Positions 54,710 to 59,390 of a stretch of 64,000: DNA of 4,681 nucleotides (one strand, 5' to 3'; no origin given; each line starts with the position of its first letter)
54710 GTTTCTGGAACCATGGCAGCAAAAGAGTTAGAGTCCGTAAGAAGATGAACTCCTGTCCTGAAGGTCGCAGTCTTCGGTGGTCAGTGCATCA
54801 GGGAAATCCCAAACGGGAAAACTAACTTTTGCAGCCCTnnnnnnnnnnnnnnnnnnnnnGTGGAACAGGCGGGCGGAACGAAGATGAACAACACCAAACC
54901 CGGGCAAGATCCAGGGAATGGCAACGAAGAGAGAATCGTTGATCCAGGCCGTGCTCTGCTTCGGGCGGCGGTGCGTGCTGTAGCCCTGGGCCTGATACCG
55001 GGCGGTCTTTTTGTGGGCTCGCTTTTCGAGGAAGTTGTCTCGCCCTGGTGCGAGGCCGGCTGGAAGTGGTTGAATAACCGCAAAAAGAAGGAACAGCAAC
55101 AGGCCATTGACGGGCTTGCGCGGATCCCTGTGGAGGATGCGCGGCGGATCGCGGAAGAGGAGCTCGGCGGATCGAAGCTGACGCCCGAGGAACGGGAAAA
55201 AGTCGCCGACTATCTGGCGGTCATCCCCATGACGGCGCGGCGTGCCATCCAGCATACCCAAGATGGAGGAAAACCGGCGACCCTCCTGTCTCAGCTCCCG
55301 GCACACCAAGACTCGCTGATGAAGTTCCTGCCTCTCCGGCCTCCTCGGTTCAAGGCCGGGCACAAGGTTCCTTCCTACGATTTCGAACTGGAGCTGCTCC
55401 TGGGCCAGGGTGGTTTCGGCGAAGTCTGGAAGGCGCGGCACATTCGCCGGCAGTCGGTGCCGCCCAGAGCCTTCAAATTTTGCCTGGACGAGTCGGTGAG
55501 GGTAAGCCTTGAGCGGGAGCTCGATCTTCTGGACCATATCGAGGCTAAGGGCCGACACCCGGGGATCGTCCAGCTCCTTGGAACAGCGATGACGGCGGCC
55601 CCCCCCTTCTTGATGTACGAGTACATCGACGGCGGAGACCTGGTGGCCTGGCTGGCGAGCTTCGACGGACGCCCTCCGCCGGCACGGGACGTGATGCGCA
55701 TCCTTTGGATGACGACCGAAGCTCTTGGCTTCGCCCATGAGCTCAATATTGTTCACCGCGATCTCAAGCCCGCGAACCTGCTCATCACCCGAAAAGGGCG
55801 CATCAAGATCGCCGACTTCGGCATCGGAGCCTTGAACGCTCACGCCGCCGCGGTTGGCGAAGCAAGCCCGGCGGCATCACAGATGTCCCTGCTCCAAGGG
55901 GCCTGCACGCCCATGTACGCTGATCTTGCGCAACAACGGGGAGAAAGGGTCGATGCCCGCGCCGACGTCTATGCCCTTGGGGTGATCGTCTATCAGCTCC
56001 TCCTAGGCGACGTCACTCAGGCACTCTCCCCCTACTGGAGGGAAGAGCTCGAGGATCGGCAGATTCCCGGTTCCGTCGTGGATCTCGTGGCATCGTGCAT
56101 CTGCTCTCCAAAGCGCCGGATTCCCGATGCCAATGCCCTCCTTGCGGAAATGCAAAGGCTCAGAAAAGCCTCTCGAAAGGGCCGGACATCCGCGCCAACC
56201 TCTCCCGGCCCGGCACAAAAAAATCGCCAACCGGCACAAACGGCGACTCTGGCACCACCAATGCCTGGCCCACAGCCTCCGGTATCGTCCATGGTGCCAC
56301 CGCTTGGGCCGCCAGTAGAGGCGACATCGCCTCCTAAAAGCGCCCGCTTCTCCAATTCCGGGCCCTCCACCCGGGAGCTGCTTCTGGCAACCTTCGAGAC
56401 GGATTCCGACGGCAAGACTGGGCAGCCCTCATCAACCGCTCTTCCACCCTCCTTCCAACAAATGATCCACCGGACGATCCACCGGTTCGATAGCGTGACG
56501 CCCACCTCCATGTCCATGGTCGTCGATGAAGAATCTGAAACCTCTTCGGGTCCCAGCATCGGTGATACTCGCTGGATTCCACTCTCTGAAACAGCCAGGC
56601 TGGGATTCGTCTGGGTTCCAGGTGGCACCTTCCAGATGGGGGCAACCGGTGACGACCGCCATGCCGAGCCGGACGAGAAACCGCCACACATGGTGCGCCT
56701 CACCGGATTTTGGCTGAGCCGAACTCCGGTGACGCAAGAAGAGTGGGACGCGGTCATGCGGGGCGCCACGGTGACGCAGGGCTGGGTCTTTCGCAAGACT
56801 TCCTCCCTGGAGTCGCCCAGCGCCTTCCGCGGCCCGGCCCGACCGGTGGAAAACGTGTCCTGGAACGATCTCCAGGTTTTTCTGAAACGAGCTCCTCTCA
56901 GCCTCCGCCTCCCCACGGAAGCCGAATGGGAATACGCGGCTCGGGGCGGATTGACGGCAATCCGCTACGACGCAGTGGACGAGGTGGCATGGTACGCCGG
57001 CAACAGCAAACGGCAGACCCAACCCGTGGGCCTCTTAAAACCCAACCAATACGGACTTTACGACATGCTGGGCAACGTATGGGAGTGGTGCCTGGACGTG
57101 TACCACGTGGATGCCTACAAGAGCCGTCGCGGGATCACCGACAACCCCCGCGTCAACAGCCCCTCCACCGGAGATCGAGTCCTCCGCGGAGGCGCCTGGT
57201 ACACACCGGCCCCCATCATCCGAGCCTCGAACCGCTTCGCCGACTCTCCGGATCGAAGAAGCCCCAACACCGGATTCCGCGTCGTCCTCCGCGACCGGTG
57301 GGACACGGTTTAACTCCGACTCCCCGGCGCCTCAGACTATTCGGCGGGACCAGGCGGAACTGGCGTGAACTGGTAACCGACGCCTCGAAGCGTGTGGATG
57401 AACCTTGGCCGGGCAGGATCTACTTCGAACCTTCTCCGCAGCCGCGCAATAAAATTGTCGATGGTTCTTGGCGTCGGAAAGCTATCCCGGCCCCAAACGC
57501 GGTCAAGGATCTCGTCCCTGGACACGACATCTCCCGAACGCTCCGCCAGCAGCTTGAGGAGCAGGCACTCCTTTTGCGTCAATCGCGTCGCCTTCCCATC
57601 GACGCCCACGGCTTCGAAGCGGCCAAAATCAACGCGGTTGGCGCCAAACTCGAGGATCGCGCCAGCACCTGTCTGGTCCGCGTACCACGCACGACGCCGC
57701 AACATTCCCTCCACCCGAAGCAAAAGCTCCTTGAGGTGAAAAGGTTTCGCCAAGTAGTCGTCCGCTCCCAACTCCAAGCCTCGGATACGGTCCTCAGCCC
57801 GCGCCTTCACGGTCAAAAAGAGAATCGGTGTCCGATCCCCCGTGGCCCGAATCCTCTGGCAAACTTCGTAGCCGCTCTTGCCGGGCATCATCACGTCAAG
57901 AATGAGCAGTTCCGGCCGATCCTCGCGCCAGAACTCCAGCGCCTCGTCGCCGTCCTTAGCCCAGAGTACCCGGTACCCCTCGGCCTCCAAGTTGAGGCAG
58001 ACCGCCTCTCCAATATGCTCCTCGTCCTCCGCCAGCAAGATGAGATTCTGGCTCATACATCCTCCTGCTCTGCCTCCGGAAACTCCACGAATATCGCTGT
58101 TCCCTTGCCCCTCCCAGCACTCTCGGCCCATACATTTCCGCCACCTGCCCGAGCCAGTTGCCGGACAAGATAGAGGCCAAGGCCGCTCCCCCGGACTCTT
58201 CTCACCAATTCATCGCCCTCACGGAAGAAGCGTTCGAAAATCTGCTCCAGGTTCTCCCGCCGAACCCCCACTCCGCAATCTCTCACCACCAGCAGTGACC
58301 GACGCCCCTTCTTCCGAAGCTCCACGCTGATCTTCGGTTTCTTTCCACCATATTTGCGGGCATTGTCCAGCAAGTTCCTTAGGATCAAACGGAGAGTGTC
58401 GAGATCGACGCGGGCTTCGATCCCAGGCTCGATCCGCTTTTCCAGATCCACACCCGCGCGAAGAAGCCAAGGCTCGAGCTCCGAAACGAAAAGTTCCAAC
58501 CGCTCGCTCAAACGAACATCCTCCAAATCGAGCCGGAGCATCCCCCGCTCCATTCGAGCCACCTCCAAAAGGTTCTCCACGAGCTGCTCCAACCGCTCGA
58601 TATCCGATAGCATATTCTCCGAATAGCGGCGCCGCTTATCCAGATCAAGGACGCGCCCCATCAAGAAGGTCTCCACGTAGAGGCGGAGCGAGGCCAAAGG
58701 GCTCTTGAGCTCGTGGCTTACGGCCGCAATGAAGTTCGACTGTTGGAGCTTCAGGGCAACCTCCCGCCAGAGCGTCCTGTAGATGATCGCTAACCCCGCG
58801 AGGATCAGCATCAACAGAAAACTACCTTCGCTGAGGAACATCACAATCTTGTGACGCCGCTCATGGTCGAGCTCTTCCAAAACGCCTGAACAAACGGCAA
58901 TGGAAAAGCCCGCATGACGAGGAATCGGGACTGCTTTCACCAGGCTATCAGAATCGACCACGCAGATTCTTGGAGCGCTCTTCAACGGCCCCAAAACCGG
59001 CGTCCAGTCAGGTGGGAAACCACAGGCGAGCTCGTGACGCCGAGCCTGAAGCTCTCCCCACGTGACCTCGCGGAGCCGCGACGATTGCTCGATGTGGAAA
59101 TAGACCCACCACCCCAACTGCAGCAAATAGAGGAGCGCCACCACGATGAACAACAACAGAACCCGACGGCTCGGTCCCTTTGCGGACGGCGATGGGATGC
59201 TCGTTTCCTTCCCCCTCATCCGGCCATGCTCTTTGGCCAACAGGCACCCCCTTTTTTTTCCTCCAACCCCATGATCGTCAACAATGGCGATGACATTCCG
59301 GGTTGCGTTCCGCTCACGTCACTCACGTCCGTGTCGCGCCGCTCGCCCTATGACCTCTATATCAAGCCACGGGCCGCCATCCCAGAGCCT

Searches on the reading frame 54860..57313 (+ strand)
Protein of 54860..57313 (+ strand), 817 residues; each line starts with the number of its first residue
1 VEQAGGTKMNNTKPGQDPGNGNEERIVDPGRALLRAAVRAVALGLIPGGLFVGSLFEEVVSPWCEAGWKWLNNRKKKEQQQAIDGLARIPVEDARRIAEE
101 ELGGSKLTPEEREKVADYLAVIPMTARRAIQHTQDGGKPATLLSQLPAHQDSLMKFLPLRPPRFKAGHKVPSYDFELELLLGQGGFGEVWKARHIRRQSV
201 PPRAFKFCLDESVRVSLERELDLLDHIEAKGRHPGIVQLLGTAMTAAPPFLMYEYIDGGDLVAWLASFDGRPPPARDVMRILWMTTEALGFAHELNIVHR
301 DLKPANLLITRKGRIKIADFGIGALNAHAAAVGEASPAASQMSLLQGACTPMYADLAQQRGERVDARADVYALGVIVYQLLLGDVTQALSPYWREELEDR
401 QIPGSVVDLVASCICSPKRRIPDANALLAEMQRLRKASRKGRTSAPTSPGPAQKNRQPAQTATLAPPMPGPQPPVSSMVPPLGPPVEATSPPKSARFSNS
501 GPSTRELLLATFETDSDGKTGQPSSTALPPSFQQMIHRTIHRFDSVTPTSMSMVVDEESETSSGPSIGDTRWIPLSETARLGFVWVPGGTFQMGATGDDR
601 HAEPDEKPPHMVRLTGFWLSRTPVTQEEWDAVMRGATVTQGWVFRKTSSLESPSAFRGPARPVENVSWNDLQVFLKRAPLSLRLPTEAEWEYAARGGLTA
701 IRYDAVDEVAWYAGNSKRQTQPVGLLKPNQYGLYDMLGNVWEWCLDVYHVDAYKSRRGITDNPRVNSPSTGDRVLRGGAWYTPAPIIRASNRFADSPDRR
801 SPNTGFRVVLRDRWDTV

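Call 22: search_protein_families(library=ncbifam, proteins=[window:54860-57313:+], max_evalue=1)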
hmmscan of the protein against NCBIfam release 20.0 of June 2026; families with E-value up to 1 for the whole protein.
window:54860-57313:+ (817 aa): 29 families (the best 25 are shown)
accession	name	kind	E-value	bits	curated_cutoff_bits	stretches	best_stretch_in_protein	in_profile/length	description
NF047741.1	antiphage_MADS6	equivalog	4.8e-33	114.5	460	2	278-455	301-481/612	methylation-associated defense system protein kinase MAD6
NF033483.0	PknB_PASTA_kin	equivalog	1.3e-31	110.3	450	1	176-385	10-206/563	Stk1 family PASTA domain-containing Ser/Thr kinase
TIGR03525.2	GldK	equivalog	3.2e-28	99.2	350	2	680-810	254-405/408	T9SS ring complex lipoprotein PorK/GldK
NF051459.1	pyoverdine_PvdO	equivalog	1e-25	90.4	500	1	584-809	37-277/280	dihydropyoverdine dehydrogenase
TIGR03903.1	TOMM_kin_cyc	equivalog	5e-23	81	705.75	1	229-385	33-188/1267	TOMM system kinase/cyclase fusion protein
TIGR03440.2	egtB_TIGR03440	equivalog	6.6e-23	81.5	360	2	659-808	272-412/413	ergothioneine biosynthesis protein EgtB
NF041186.1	SenA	equivalog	1.4e-16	60.9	420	1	582-809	169-381/382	selenoneine synthase SenA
NF052427.1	StpK7MSMEG_1200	equivalog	1.7e-16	59.8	900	1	174-407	8-223/601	serine/threonine protein kinase StpK7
NF038150.1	lanthi_synth_IV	equivalog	4.9e-15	54.9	650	1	212-456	234-464/851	class IV lanthionine synthetase LanL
TIGR03524.1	GldJ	equivalog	9.1e-12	44.4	458.2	3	719-749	336-366/559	gliding motility lipoprotein GldJ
NF033442.0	BREX_PglW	equivalog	3e-11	41.8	990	1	211-384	251-425/1391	BREX system serine/threonine kinase PglW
NF009651.0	PRK13184.1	equivalog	3.7e-10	38.4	839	1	278-397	115-236/932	serine/threonine-protein kinase PknD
TIGR02171.1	Fb_sc_TIGR02171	subfamily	6.6e-09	34.3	544.35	1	682-783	159-251/912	TIGR02171 family lipoprotein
NF038151.1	lanthi_synth_III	equivalog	7.8e-08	31.2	575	1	217-383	270-425/833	class III lanthionine synthetase LanKC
TIGR03530.1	GldJ_short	equivalog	4.7e-06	25.8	382.9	1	726-754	295-323/396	gliding motility lipoprotein GldJ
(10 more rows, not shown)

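Call 63: search_protein_families(library=padloc, proteins=[window:54860-57313:+], max_evalue=0.001)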
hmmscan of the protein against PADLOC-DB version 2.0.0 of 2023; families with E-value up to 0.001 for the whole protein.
window:54860-57313:+ (817 aa): 33 families (the best 25 are shown)
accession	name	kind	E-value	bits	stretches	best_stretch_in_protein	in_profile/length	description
PDLC04138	mad6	-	1.6e-39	134.4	1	169-460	47-339/659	mads_6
PDLC04042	PD-T4-6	-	5.6e-39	132.5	1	174-385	10-210/292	-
PDLC04061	PD-T4-6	-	6.3e-34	116.3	1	167-476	10-329/510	-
PDLC04054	PD-T4-6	-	3.6e-32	110.1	1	175-475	12-308/347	-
PDLC04060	PD-T4-6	-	1.2e-29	101.6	1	176-385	11-207/486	-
PDLC04053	PD-T4-6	-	2e-29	101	1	175-385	11-209/311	-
PDLC04047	PD-T4-6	-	4.9e-29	99.4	1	176-385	13-210/327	-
PDLC04052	PD-T4-6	-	2.2e-28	97.7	1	175-384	11-213/496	-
PDLC04041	PD-T4-6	-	4.6e-28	96.6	1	174-395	29-237/443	-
PDLC04040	PD-T4-6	-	3.2e-27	93.5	1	181-384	2-202/547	-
PDLC03920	MkoA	-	2.6e-26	90.2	1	183-439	17-282/1112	-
PDLC04043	PD-T4-6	-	6.7e-26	89.3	1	174-385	16-215/452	-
PDLC04048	PD-T4-6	-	1.2e-23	82.1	1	226-385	63-210/354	-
PDLC04057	PD-T4-6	-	1.6e-23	81.4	1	230-385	64-208/443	-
PDLC04039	PD-T4-6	-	3e-23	80.5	1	175-504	16-351/458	-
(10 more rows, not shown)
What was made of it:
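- Tried and rejected: The neighbouring kinase hits are generic kinase-domain matches (call 63).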

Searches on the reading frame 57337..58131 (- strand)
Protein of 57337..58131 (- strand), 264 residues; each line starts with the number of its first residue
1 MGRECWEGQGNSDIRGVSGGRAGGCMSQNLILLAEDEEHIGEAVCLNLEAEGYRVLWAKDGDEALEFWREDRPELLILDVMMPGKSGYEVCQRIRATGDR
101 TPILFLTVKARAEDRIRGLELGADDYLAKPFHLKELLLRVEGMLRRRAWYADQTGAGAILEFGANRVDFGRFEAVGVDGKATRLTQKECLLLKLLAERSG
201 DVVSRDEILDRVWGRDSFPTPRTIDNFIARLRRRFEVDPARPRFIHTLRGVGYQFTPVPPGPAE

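Call 11: search_protein_families(library=pfam, proteins=[window:57337-58131:-], max_evalue=0.001)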
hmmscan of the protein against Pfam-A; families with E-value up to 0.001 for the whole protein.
window:57337-58131:- (264 aa): 2 families
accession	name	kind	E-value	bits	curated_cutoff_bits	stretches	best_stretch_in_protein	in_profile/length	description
PF00072.30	Response_reg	-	5.5e-29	101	30.2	1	31-140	1-110/111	Response regulator receiver domain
PF00486.34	Trans_reg_C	-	1e-24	86.8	26.2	1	179-255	1-77/77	Transcriptional regulatory protein, C terminal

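Call 22: search_protein_families(library=ncbifam, proteins=[window:57337-58131:-], max_evalue=1)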
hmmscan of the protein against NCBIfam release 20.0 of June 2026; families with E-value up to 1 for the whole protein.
window:57337-58131:- (264 aa): 103 families (the best 25 are shown)
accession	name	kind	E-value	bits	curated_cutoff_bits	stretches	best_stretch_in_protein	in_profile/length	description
NF045944.1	ResRegRpaBCyano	equivalog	1.5e-59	201.1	330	1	32-255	1-227/229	response regulator transcription factor RpaB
NF040689.1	MtrAB_MtrA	equivalog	4.2e-54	183.2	300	1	31-254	1-217/219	MtrAB system response regulator MtrA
NF053854.1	RespRegPhoBBctds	equivalog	2e-53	181.1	270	1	31-255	1-224/225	two-component system response regulator PhoB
TIGR02154.1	PhoB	equivalog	5.2e-53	179.7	296.2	1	29-255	3-225/226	phosphate regulon transcriptional regulator PhoB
NF040534.1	resp_reg_YycF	equivalog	5.2e-53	179.7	340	1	31-254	3-226/231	response regulator YycF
NF007005.1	PRK09468.1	equivalog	5.4e-51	173.3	331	1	28-257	3-233/237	osmolarity response regulator transcription factor OmpR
NF008296.0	PRK11083.1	equivalog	1.8e-48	164.9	273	1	26-256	1-226/228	two-component system response regulator CreB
TIGR01387.1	cztR_silR_copR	subfamily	2.8e-48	164.4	279.2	1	31-255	1-218/218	heavy metal response regulator transcription factor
NF033120.0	vanR_FM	exception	8.2e-47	159.8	460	1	27-256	2-230/231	vancomycin resistance response regulator transcription factor, VanR-F/VanR-M family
NF007982.1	PRK10710.1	equivalog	3.9e-46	157.5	380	1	27-255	6-227/235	envelope stress response regulator BaeR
NF041734.1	resp_reg_RppA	equivalog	7.9e-46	156.3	250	1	31-256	3-228/229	two-component system response regulator RppA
NF041733.1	resp_reg_CseB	equivalog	2.4e-45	154.7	350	1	31-255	3-226/228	two-component system response regulator CseB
NF033117.2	vanR_ACDEGLN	exception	5.8e-45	153.6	350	1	31-254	1-224/226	VanR-ABDEGLN family response regulator transcription factor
NF051850.1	RespRegRprY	equivalog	8.7e-45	152.9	370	1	30-255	6-226/234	response regulator transcription factor RprY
NF008199.0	PRK10955.1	equivalog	2.4e-44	152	341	1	29-254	2-227/232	envelope stress response regulator transcription factor CpxR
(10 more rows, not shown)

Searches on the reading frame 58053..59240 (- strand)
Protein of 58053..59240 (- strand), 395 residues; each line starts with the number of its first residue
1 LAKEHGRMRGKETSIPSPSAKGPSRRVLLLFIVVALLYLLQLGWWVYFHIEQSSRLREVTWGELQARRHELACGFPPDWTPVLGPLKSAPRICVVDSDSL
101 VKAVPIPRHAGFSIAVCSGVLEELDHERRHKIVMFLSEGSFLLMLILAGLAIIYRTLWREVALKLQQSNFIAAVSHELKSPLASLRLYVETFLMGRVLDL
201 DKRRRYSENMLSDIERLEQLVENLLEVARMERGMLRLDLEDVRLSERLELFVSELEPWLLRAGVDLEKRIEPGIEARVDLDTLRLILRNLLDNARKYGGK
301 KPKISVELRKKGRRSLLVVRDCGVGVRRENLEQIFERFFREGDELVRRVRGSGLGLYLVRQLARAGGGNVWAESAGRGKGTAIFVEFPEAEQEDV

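Call 11: search_protein_families(library=pfam, proteins=[window:58053-59240:-], max_evalue=0.001)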
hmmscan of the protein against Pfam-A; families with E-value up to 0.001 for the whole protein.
window:58053-59240:- (395 aa): 3 families
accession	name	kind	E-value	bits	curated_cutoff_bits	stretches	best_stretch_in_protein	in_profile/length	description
PF02518.31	HATPase_c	-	5.5e-24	85.2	26.4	1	279-390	2-110/111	Histidine kinase-, DNA gyrase B-, and HSP90-like ATPase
PF00512.31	HisKA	-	6.3e-16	58.6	26.9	1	167-233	2-66/66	His Kinase A (phospho-acceptor) domain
PF13581.12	HATPase_c_2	-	0.00075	19.9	27.4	0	270-364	30-110/127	Histidine kinase-like ATPase domain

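Call 22: search_protein_families(library=ncbifam, proteins=[window:58053-59240:-], max_evalue=1)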
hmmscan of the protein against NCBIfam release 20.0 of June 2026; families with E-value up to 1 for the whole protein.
window:58053-59240:- (395 aa): 88 families (the best 25 are shown)
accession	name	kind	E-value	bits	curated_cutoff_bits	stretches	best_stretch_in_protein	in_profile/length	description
NF046044.1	PnpS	equivalog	3.4e-46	158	400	1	163-388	166-390/390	two-component system histidine kinase PnpS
TIGR02966.1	phoR_proteo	equivalog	2.1e-40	138.8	334.2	1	162-382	109-328/333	phosphate regulon sensor histidine kinase PhoR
NF033092.0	HK_WalK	equivalog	9.9e-40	136.7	725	1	165-388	370-593/594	cell wall metabolism sensor histidine kinase WalK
NF040691.1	MtrAB_MtrB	equivalog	4.5e-35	121.6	450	1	166-393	270-496/507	MtrAB system histidine kinase MtrB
NF033091.0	HK_VanS_ACDEFG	equivalog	1.9e-34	119.1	400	1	167-375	74-282/293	vancomycin resistance histidine kinase VanS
NF008312.0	PRK11100.1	equivalog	4.8e-33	114.7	356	1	167-376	256-462/477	two-component system sensor histidine kinase CreC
NF041735.1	hist_kin_RppB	equivalog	2.3e-32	112.4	400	1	166-386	215-436/438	two-component system sensor histidine kinase RppB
NF047874.1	MASE3_PAS_HK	subfamily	7.9e-32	110.8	560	1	167-391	398-627/655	MASE3 domain-containing sensor histidine kinase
NF041832.1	near_NosP_CTERM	subfamily_domain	4.6e-31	108.2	400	1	166-392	6-228/370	NahK/ErcS family hybrid sensor histidine kinase/response regulator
TIGR01386.1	cztS_silS_copS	subfamily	9.6e-30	103.9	292.55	1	166-377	240-448/457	heavy metal sensor histidine kinase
NF041880.1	EPS_EpsF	equivalog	1.5e-29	102.8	900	1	169-386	276-490/492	response regulator EpsF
NF053855.1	HisKinPhoRBctds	equivalog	1.7e-28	99.4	500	1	170-377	364-572/583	two-component system sensor histidine kinase PhoR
NF012163.2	BaeS_SmeS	equivalog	2e-28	99.5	500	1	168-388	241-457/457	sensor histidine kinase efflux regulator BaeS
NF058527.1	HistKinChvGCaul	equivalog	3.1e-28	98.8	740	1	169-389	308-533/535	two-component sensor histidine kinase ChvG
NF007898.0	PRK10604.1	equivalog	3e-27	95.9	478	1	167-389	212-423/433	two-component system sensor histidine kinase RstB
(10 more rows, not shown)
